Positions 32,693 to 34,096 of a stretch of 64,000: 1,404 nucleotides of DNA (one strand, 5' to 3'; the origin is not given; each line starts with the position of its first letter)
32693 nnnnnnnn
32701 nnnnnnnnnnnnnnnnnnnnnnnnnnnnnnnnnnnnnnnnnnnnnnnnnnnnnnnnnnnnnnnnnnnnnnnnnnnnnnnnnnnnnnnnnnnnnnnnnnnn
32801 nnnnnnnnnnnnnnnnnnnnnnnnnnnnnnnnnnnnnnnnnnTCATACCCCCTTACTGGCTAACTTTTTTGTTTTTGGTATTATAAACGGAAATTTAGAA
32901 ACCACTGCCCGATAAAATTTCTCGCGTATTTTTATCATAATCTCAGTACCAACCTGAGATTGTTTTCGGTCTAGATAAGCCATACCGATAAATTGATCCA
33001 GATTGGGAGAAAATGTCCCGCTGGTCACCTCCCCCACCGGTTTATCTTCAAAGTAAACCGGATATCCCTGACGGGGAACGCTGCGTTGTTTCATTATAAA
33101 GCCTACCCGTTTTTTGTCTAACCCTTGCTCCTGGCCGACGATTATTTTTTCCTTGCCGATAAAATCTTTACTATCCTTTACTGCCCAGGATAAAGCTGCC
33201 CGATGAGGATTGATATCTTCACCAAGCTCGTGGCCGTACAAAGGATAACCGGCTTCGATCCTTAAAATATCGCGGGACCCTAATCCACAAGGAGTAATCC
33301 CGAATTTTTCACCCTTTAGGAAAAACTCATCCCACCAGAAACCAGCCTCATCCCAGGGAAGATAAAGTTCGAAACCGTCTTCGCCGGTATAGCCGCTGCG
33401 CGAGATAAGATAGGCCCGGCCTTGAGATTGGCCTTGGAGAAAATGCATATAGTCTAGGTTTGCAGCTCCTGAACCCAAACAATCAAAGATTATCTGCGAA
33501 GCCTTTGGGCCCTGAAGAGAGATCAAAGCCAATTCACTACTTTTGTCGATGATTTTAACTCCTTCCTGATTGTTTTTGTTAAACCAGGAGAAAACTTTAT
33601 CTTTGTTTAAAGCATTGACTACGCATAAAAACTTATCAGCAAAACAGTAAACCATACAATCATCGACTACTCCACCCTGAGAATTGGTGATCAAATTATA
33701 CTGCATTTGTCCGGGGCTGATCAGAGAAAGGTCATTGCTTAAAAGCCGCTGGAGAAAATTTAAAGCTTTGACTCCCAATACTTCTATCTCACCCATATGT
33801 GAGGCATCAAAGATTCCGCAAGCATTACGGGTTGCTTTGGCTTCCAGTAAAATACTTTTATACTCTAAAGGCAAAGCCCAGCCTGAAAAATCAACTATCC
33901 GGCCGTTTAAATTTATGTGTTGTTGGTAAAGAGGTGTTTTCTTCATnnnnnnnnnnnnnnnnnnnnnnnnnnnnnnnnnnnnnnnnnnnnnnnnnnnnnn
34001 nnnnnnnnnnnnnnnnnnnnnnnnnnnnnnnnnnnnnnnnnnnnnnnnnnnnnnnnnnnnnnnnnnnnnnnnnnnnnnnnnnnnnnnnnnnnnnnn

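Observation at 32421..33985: Conserved GC-rich hairpin element sitting directly on the translation start of both gcvT and gcvPA; I did not recognise glycine-riboswitch motifs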

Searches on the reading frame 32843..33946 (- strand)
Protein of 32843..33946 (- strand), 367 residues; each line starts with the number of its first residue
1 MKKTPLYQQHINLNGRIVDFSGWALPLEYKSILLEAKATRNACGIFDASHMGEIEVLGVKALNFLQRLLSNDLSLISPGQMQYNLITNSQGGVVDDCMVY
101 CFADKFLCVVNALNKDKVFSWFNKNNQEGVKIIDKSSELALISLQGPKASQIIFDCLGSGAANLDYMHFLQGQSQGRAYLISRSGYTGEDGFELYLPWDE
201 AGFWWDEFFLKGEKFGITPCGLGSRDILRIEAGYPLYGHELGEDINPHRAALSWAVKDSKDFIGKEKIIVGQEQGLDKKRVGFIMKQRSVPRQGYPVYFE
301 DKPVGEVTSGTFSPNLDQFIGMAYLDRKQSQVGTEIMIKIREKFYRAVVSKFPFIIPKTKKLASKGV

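Call 12: search_protein_families(library=pfam, proteins=[window:32843-33946:-])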
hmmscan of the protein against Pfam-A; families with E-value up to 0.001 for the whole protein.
window:32843-33946:- (367 aa): 2 families
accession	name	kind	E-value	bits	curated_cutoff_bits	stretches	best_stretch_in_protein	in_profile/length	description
PF01571.26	GCV_T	-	5.8e-83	278.5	25.6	1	6-255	1-255/255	Aminomethyltransferase folate-binding domain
PF08669.17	GCV_T_C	-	1.4e-21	76.6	25.9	1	278-354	1-78/80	Glycine cleavage T-protein C-terminal barrel domain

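Call 18: find_encoding_contigs(protein=window:32843-33946:-, flank=3000, max_places=6)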
Protein window:32843-33946:- (367 aa): 2 contigs read that carry it; 2 places shown.
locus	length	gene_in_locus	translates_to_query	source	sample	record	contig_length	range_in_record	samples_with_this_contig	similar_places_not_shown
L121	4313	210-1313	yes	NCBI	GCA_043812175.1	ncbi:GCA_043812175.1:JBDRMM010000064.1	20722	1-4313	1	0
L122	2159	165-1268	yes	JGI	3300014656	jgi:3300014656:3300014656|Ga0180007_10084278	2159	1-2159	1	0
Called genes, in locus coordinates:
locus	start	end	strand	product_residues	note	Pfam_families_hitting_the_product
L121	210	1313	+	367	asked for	PF01571:GCV_T, PF08669:GCV_T_C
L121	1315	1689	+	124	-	PF01597:GCV_H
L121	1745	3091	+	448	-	PF02347:GDC-P, PF01053:Cys_Met_Meta_PP (weak), PF00266:Aminotran_5 (weak)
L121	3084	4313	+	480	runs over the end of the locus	PF02347:GDC-P, PF01212:Beta_elim_lyase (faint), PF01041:DegT_DnrJ_EryC1 (weak), PF00266:Aminotran_5, PF21478:GcvP2_C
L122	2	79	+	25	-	?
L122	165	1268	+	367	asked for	PF01571:GCV_T, PF08669:GCV_T_C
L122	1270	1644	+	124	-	PF01597:GCV_H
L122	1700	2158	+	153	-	?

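Call 39: find_related_loci(query=window:32843-33946:-, collection=metagenome_contigs, flank=3000)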
Query window:32843-33946:- (367 aa) in metagenome_contigs; peptide patterns used: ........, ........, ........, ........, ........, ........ (x = any residue, [..] = any of these).
149 stretches matched a pattern; 36 encode a relative of the query (tblastn E <= 1e-3); 36 distinct loci.
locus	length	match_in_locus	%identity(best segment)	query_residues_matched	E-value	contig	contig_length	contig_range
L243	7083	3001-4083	48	1-361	1e-111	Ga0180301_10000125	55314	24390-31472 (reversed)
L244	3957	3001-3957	53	1-317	3e-111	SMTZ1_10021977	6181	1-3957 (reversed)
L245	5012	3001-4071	45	2-355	7e-97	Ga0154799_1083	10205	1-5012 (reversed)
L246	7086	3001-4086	41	1-362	4e-93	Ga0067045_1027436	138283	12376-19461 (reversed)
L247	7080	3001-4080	42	1-356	4e-92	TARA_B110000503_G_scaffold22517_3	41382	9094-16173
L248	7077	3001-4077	41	1-355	2e-88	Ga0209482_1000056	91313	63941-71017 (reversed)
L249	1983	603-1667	41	1-354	2e-89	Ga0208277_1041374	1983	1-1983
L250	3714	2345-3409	41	1-354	7e-86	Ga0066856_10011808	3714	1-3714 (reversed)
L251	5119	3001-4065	40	1-354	6e-85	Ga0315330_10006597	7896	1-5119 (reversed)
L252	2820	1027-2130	40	1-360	2e-86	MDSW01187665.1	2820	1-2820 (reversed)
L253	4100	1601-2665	40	1-354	2e-84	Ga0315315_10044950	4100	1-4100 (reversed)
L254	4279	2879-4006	40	1-366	3e-83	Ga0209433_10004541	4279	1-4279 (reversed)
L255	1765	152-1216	40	1-354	2e-87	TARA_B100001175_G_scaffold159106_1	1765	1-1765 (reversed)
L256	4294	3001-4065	40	1-354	8e-83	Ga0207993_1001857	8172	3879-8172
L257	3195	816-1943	40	1-366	1e-83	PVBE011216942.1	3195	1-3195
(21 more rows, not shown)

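Call 40: find_homologous_proteins(query=window:32843-33946:-, max_evalue=1e-60)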
Query window:32843-33946:- (367 aa): 7389 proteins with E <= 1e-60 among 8000 candidates; the best 120 are listed.
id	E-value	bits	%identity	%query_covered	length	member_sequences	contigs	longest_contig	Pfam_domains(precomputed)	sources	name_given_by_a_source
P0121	2.4e-231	785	100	93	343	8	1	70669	PF01571.27,PF08669.18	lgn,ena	-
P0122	3.0e-182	624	72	100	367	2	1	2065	PF01571.27,PF08669.18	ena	-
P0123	2.7e-149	515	60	98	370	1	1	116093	PF01571.27,PF08669.18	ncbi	ncbi:MAG: glycine cleavage system aminomethyltransferase GcvT [Candidatus Omnitrophota bacterium]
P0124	7.5e-149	514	64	100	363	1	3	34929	PF01571.27,PF08669.18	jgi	-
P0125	7.2e-146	504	58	98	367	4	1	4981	PF01571.27,PF08669.18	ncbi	-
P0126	6.3e-145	501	60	98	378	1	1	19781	PF01571.27,PF08669.18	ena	-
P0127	1.9e-144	499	59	98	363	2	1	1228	PF01571.27,PF08669.18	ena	-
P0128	2.0e-144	499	59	100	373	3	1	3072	PF01571.27,PF08669.18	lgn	-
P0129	2.7e-144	499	59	98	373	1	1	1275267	PF01571.27,PF08669.18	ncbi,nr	ncbi:MAG: glycine cleavage system aminomethyltransferase GcvT [Candidatus Omnitrophota bacterium]|nr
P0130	1.3e-142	493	57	98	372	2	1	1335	PF01571.27,PF08669.18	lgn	-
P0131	7.1e-142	491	58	99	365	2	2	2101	PF01571.27,PF08669.18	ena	-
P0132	1.5e-141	490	58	98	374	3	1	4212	PF01571.27,PF08669.18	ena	-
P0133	1.5e-141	490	58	98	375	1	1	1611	PF01571.27,PF08669.18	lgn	-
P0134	2.4e-141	489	58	98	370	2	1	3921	PF01571.27,PF08669.18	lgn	-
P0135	3.5e-141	489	58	98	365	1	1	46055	PF01571.27,PF08669.18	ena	-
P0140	1.4e-139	483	61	100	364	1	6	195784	PF01571.27,PF08669.18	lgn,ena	-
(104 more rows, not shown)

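Call 41: find_encoding_contigs(protein=P0121, flank=2500, max_places=8)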
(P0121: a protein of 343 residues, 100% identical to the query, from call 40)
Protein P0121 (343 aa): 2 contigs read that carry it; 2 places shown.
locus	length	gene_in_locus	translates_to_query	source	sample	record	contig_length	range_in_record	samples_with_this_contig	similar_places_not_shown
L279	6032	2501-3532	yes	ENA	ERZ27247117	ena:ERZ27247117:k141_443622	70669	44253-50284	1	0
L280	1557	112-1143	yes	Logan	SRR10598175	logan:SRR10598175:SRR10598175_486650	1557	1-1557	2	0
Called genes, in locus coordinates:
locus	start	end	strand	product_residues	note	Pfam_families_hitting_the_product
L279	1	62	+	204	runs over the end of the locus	PF04127:DFP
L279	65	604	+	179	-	PF02441:Flavoprotein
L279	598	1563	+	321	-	PF02646:RmuC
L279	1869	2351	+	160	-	PF02578:Cu-oxidase_4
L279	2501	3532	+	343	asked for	PF01571:GCV_T, PF08669:GCV_T_C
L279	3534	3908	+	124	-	PF01597:GCV_H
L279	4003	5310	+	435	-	PF02347:GDC-P, PF01053:Cys_Met_Meta_PP (weak), PF00266:Aminotran_5 (weak)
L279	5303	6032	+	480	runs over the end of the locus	PF02347:GDC-P, PF01212:Beta_elim_lyase (faint), PF01041:DegT_DnrJ_EryC1 (weak), PF00266:Aminotran_5, PF21478:GcvP2_C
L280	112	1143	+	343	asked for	PF01571:GCV_T, PF08669:GCV_T_C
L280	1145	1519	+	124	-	PF01597:GCV_H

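Call 42: find_encoding_contigs(protein=P0122, flank=2500, max_places=4)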
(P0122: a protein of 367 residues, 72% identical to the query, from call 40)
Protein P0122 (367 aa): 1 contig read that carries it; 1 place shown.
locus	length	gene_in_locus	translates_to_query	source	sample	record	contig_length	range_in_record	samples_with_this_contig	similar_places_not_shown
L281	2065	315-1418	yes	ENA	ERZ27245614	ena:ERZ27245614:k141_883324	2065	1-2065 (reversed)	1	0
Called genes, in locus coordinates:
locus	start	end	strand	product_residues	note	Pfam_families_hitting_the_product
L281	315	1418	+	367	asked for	PF01571:GCV_T, PF08669:GCV_T_C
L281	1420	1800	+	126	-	PF01597:GCV_H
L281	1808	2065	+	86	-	?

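Call 43: find_encoding_contigs(protein=P0124, flank=2500, max_places=3)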
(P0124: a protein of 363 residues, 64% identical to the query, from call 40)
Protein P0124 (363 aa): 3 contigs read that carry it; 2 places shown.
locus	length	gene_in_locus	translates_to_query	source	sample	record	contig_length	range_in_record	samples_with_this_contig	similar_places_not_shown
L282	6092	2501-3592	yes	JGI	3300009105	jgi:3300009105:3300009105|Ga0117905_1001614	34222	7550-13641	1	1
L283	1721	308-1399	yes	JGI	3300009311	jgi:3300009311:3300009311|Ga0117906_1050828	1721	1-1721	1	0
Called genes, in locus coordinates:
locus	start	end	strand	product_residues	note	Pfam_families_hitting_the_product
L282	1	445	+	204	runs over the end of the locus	PF04127:DFP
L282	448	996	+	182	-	PF02441:Flavoprotein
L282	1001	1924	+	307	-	PF02646:RmuC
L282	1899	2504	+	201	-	PF02578:Cu-oxidase_4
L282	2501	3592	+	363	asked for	PF01571:GCV_T, PF08669:GCV_T_C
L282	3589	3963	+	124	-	PF01597:GCV_H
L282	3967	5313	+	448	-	PF02347:GDC-P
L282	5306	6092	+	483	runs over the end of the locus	PF02347:GDC-P, PF00266:Aminotran_5, PF21478:GcvP2_C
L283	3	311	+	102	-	?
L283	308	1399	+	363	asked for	PF01571:GCV_T, PF08669:GCV_T_C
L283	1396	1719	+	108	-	?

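Call 44: find_encoding_contigs(protein=P0140, flank=2500, max_places=3)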
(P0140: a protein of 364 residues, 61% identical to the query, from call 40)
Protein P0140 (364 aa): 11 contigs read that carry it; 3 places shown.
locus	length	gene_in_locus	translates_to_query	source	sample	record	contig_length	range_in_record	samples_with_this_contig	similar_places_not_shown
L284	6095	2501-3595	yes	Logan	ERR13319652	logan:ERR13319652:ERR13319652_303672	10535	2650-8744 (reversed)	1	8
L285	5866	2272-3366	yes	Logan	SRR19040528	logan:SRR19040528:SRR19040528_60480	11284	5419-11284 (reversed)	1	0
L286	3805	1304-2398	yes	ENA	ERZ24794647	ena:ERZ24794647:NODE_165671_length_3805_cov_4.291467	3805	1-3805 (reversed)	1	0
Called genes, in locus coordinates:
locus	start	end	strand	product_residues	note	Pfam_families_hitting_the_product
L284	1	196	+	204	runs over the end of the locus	PF04127:DFP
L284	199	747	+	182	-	PF02441:Flavoprotein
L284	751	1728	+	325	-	PF02646:RmuC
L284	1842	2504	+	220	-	PF02578:Cu-oxidase_4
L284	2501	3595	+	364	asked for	PF01571:GCV_T, PF08669:GCV_T_C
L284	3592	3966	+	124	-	PF01597:GCV_H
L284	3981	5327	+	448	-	PF02347:GDC-P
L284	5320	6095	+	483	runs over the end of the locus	PF02347:GDC-P, PF01041:DegT_DnrJ_EryC1 (faint), PF00266:Aminotran_5, PF21478:GcvP2_C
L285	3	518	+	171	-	?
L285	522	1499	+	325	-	PF02646:RmuC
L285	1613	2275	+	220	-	PF02578:Cu-oxidase_4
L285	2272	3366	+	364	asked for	PF01571:GCV_T, PF08669:GCV_T_C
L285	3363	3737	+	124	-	PF01597:GCV_H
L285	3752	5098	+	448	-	PF02347:GDC-P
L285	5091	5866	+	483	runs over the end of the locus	PF02347:GDC-P, PF01041:DegT_DnrJ_EryC1 (faint), PF00266:Aminotran_5, PF21478:GcvP2_C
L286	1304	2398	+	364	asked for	PF01571:GCV_T, PF08669:GCV_T_C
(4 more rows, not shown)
